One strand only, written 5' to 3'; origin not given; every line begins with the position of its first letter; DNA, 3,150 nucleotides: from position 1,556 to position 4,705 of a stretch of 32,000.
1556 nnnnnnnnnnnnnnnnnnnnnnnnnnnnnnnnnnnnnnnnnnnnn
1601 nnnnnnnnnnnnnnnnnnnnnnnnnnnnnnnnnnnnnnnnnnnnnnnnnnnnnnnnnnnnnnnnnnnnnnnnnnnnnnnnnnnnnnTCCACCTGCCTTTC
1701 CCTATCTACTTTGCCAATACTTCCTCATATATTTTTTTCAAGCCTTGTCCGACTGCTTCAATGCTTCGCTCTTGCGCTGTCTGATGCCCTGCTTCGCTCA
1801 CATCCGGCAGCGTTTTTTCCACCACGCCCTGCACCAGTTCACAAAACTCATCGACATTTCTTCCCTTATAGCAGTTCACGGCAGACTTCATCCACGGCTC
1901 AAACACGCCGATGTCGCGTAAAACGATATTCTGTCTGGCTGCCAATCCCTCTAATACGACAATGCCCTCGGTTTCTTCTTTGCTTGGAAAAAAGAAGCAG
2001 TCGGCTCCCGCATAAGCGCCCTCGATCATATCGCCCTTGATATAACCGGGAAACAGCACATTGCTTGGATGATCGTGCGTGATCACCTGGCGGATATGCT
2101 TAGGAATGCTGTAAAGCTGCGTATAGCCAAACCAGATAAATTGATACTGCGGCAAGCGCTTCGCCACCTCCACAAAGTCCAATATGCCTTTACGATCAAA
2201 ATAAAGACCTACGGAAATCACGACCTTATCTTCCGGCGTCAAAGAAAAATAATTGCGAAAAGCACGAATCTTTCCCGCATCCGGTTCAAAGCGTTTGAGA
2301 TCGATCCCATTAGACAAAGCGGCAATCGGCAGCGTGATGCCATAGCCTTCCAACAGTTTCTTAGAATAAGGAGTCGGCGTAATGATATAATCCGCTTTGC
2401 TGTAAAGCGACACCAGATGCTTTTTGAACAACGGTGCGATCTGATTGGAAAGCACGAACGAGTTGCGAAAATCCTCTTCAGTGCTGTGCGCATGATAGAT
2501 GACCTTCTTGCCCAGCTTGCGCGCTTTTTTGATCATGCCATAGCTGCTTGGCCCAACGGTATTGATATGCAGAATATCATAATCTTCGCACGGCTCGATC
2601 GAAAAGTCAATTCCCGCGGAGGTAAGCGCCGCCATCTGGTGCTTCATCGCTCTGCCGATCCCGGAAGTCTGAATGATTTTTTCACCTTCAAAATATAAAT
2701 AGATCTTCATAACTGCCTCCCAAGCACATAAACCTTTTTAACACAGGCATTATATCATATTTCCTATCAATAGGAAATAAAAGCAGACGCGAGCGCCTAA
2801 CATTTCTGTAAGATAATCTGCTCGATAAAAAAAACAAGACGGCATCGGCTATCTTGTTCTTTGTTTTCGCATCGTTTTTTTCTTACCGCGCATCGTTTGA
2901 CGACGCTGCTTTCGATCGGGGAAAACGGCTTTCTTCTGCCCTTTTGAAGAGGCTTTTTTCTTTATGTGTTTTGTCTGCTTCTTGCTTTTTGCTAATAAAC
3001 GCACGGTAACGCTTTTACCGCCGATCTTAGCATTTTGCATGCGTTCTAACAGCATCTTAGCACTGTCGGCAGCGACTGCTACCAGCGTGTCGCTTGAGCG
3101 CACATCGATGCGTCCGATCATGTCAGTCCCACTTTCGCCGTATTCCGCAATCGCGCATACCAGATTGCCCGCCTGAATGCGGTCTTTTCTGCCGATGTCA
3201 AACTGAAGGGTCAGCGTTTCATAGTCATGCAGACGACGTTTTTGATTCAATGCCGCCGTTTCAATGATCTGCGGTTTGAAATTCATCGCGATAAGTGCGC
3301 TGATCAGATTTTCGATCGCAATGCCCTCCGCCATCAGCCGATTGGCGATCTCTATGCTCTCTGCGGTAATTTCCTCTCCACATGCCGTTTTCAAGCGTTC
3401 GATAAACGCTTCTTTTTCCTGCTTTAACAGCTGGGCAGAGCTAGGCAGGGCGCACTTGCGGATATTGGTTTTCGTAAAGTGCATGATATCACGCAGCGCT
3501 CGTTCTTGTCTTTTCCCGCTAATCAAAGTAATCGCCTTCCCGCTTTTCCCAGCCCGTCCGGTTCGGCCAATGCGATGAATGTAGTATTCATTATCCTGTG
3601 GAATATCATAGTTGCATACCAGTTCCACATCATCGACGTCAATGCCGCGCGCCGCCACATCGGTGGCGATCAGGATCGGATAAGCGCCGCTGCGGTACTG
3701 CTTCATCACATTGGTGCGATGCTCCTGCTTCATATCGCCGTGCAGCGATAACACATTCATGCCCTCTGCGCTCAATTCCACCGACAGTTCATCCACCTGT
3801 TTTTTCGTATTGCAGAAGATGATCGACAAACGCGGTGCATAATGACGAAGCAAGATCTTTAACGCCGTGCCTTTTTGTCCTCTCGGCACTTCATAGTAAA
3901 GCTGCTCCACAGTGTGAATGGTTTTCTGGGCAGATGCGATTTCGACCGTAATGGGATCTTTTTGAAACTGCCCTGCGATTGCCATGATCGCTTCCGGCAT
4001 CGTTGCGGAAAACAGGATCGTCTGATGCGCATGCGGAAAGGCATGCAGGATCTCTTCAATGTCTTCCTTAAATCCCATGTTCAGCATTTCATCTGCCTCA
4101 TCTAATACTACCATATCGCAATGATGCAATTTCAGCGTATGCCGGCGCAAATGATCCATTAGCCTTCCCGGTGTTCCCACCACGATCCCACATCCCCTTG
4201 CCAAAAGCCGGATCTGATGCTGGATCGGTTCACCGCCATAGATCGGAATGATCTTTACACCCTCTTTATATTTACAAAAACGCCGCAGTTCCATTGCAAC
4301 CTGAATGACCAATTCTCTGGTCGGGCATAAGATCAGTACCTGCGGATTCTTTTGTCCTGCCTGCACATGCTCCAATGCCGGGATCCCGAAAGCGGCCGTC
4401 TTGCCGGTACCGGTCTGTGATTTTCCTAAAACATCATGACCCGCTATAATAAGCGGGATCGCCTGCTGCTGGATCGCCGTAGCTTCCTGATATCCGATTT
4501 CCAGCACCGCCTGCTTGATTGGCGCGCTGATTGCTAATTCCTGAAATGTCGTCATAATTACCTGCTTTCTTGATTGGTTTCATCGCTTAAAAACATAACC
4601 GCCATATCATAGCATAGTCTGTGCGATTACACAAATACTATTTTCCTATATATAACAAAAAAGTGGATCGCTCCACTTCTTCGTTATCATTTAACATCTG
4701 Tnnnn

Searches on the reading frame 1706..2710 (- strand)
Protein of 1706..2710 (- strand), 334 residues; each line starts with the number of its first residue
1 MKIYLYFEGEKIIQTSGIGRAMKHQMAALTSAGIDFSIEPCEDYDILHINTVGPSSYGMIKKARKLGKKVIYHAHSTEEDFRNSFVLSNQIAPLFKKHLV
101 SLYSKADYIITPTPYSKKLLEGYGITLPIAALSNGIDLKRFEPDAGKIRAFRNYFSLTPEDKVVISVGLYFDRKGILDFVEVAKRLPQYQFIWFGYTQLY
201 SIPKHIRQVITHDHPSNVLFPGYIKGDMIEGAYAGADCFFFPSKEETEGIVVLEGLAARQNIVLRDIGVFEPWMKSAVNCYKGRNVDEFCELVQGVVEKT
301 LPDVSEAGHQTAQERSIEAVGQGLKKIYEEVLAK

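Call 24: search_protein_families(library=pfam, proteins=[window:1706-2710:-])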
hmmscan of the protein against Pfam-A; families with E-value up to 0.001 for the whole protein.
window:1706-2710:- (334 aa): 3 families
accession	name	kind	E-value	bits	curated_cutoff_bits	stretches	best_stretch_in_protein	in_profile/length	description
PF13439.12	Glyco_transf_4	-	4.5e-15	56.5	28.5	1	42-140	71-170/170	Glycosyltransferase Family 4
PF00534.26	Glycos_transf_1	-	3.1e-14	53.3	26.4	1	158-298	12-157/172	Glycosyl transferases group 1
PF13692.12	Glyco_trans_1_4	-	1e-11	45.7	27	1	162-279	2-120/142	Glycosyl transferases group 1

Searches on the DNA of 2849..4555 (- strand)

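Call 58: search_with_rna_model(model_id=R1, sources=[L043, L044, L045, L046], max_evalue=1)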
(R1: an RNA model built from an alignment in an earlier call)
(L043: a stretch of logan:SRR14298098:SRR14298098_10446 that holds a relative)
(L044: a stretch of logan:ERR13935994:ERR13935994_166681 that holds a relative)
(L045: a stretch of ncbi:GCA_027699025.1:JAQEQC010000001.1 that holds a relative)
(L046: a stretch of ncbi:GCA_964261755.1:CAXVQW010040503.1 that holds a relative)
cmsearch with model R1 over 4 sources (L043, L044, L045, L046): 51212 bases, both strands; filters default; matches with E-value up to 1: 4.
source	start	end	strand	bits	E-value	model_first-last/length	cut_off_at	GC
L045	532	667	+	63.2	2e-13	1-151/151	no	0.32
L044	2090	2206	-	60.4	9.1e-13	1-151/151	no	0.39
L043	3235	3347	-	60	1.1e-12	1-151/151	no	0.41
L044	886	1005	-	24.5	0.00027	1-151/151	no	0.32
